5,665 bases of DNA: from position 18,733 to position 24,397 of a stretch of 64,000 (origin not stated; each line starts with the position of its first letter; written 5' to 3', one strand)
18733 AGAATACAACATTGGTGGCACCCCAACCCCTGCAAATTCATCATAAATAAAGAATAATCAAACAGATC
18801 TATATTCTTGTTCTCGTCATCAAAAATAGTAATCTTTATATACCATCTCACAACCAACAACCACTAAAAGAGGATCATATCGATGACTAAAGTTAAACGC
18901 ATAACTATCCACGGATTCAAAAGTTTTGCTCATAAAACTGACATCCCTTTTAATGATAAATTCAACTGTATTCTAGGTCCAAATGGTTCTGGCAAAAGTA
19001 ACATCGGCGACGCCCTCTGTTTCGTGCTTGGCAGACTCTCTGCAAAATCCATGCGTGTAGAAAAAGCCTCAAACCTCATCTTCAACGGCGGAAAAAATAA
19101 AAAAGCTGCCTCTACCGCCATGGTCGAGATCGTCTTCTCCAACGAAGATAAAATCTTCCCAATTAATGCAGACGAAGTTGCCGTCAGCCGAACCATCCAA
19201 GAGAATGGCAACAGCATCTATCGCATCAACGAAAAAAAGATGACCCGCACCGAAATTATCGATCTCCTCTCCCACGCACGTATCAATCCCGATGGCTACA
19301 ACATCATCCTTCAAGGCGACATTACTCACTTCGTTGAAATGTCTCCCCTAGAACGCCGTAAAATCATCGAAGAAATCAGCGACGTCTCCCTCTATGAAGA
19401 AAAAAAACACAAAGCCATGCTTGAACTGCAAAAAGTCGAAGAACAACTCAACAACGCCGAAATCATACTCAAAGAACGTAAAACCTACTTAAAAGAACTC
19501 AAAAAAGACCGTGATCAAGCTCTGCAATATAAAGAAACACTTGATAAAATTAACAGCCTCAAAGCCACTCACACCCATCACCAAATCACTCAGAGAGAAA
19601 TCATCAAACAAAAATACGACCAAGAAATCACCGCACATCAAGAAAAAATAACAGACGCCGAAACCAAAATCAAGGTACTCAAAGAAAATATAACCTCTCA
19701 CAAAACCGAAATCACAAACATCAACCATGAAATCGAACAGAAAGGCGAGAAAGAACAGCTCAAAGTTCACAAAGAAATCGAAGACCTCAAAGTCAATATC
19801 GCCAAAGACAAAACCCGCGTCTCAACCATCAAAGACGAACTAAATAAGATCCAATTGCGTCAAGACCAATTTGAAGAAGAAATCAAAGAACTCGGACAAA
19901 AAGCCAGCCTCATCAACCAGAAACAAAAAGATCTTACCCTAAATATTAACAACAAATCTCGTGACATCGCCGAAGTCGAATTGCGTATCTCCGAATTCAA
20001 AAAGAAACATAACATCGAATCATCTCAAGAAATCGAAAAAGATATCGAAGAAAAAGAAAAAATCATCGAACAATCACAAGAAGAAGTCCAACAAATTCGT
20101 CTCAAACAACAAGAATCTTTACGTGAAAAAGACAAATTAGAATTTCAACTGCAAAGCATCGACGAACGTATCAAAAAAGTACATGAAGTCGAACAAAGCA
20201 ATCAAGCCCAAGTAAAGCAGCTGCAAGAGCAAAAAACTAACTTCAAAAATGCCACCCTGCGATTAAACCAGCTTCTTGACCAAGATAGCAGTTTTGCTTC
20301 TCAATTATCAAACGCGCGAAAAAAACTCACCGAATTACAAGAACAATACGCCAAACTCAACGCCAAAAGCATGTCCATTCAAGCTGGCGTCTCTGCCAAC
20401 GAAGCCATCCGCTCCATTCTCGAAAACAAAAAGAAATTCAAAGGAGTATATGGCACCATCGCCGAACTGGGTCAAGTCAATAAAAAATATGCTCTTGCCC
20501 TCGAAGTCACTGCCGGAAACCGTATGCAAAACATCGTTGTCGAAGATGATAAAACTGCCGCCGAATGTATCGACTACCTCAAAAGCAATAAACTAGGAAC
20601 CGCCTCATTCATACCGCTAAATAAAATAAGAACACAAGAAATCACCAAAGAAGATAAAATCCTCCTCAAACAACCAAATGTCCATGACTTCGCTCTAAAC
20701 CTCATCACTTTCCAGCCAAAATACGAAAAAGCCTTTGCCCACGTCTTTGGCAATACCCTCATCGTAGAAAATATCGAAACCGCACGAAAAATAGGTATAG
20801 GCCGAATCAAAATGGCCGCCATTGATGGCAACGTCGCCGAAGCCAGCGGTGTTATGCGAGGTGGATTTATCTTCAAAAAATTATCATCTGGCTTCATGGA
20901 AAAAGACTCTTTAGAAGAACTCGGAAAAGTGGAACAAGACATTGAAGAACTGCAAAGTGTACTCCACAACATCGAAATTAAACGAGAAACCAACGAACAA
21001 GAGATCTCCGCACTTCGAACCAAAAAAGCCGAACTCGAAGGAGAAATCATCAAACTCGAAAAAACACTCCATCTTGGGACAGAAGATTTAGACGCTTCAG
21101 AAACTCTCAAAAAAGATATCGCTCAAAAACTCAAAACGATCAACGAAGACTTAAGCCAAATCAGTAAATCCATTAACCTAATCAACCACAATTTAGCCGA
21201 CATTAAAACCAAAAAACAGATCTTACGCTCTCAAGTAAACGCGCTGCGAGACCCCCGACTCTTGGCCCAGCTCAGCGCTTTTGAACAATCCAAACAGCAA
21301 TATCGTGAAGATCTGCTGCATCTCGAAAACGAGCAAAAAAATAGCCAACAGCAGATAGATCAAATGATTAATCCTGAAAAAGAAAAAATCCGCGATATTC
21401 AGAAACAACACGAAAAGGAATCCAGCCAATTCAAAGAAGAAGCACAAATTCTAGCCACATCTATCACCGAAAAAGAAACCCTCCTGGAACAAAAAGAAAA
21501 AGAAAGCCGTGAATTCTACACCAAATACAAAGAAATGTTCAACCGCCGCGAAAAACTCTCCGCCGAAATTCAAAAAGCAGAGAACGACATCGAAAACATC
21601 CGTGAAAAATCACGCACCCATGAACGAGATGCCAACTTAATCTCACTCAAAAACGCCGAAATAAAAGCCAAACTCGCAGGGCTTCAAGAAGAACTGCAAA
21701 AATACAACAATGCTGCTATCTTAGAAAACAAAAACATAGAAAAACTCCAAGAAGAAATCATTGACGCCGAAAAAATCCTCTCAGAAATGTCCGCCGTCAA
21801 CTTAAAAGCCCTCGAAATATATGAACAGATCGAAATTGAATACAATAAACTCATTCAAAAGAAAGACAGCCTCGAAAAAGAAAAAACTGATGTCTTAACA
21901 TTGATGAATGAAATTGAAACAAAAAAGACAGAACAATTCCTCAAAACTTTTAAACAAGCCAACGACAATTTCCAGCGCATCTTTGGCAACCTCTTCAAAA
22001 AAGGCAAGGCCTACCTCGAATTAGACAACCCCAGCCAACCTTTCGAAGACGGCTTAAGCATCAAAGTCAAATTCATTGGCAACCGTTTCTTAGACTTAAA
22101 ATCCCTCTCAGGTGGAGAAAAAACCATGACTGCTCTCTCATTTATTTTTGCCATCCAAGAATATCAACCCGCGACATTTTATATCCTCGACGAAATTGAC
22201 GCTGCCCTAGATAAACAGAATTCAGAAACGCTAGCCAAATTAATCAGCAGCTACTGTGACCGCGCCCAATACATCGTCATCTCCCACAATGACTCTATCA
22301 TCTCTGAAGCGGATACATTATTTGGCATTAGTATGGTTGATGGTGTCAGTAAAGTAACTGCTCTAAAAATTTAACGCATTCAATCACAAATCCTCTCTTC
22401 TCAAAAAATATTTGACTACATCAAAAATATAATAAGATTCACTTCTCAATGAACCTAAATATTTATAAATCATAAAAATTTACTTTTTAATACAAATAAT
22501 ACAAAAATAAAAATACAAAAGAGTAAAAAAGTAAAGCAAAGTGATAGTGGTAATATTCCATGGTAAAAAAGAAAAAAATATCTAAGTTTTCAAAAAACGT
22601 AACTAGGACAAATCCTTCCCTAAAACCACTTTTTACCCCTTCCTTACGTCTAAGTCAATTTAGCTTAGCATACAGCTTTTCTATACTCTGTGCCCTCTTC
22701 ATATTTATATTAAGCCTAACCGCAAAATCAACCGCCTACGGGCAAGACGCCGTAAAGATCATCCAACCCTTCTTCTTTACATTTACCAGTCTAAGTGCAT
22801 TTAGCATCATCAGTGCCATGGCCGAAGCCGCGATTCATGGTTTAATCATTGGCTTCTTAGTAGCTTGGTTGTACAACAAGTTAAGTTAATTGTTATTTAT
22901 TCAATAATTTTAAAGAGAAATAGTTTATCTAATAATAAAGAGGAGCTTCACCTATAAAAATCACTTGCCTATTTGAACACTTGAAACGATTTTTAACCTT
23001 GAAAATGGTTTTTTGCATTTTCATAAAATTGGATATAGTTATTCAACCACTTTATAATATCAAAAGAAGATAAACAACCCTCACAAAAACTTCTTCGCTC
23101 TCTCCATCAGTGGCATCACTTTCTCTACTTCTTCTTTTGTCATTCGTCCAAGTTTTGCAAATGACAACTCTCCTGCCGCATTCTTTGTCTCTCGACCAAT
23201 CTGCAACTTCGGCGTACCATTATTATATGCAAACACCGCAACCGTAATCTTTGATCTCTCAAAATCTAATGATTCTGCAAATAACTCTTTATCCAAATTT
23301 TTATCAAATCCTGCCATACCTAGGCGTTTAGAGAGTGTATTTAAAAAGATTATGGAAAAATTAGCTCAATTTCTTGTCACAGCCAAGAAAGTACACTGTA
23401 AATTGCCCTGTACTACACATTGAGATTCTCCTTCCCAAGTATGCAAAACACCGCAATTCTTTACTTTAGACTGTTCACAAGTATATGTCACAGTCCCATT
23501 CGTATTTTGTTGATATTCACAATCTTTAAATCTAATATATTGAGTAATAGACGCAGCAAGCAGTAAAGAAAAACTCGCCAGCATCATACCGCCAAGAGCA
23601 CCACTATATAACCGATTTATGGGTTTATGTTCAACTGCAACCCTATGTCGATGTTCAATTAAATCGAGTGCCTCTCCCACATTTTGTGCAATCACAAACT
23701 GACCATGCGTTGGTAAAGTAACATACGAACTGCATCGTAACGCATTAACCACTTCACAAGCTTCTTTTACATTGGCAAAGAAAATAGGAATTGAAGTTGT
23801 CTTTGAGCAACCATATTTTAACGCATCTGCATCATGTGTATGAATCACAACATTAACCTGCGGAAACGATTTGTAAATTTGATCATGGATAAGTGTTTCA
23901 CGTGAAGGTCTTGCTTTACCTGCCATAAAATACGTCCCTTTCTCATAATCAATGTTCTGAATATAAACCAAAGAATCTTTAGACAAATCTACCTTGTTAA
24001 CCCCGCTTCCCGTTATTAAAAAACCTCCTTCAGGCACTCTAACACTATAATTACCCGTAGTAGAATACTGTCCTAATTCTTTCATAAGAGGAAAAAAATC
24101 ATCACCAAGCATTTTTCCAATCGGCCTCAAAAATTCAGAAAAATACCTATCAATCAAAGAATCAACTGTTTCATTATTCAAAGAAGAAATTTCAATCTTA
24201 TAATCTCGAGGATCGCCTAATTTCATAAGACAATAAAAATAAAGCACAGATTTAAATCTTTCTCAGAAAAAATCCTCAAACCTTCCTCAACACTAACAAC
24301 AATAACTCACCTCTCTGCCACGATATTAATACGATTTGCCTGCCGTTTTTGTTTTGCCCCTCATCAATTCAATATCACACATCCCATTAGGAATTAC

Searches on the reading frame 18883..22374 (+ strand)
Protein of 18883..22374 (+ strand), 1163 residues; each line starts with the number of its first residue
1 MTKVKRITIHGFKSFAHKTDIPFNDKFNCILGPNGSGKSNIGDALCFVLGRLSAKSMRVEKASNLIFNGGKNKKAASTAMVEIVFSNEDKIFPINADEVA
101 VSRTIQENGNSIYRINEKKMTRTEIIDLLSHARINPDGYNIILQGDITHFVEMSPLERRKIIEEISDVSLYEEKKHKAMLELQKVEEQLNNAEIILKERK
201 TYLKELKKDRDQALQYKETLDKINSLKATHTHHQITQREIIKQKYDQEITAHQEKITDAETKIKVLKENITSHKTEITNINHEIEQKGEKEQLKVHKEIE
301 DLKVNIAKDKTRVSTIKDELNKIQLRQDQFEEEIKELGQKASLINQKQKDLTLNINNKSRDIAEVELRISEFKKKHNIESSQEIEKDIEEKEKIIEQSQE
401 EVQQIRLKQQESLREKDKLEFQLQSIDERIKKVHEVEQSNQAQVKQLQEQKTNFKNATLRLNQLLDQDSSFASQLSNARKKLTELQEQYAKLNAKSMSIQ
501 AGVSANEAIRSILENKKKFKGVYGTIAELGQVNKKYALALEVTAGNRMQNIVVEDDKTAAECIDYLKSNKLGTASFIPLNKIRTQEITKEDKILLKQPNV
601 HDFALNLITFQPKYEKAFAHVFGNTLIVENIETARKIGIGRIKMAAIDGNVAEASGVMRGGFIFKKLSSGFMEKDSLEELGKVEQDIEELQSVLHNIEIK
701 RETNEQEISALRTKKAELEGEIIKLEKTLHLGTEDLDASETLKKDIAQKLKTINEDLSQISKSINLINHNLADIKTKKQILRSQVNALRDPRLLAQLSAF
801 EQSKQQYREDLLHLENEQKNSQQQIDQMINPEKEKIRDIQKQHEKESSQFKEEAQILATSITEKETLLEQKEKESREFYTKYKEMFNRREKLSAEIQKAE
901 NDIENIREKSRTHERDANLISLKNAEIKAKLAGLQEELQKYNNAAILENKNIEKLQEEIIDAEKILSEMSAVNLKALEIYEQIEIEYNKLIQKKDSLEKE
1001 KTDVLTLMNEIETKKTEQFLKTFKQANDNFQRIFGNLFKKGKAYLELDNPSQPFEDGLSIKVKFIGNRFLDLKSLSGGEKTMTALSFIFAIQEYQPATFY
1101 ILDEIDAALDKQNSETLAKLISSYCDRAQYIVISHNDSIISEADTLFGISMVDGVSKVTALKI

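Call 12: search_protein_families(library=pfam, proteins=[window:18883-22374:+], max_evalue=0.01)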
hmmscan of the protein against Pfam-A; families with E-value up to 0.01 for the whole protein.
window:18883-22374:+ (1163 aa): 6 families
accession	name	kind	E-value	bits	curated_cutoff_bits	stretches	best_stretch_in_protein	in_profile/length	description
PF02463.25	SMC_N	-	1.5e-50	172.1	40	1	4-1154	2-217/220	RecF/RecN/SMC N terminal domain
PF06470.18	SMC_hinge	-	7.6e-34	117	22.5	1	519-637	1-115/116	SMC proteins Flexible Hinge Domain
PF13476.12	AAA_23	-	1.3e-18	68.8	27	1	6-264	1-201/201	AAA domain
PF13175.12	AAA_15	-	3.8e-07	30.5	32.1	1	3-290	2-281/374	AAA ATPase domain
PF13304.12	AAA_21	-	0.00013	22.6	27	1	27-57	1-26/304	AAA domain, putative AbiEii toxin, Type IV TA system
PF13555.12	AAA_29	-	0.00013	22.1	27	1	6-50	3-47/61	P-loop containing region of AAA domain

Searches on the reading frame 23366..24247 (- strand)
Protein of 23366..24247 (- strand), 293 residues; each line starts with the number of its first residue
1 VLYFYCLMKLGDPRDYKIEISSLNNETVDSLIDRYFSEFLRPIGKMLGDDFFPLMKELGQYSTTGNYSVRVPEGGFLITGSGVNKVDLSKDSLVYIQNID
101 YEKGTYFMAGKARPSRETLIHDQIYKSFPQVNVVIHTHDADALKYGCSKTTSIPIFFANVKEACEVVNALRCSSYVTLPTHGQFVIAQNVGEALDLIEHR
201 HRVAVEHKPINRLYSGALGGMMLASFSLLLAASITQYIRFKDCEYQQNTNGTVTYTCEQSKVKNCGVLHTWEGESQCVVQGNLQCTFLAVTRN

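Call 12: search_protein_families(library=pfam, proteins=[window:23366-24247:-], max_evalue=0.01)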
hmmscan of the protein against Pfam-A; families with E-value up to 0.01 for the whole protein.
window:23366-24247:- (293 aa): 1 family
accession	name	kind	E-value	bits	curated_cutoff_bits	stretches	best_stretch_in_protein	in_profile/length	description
PF00596.27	Aldolase_II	-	4.1e-21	76.1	22.2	1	62-204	18-179/183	Class II Aldolase and Adducin N-terminal domain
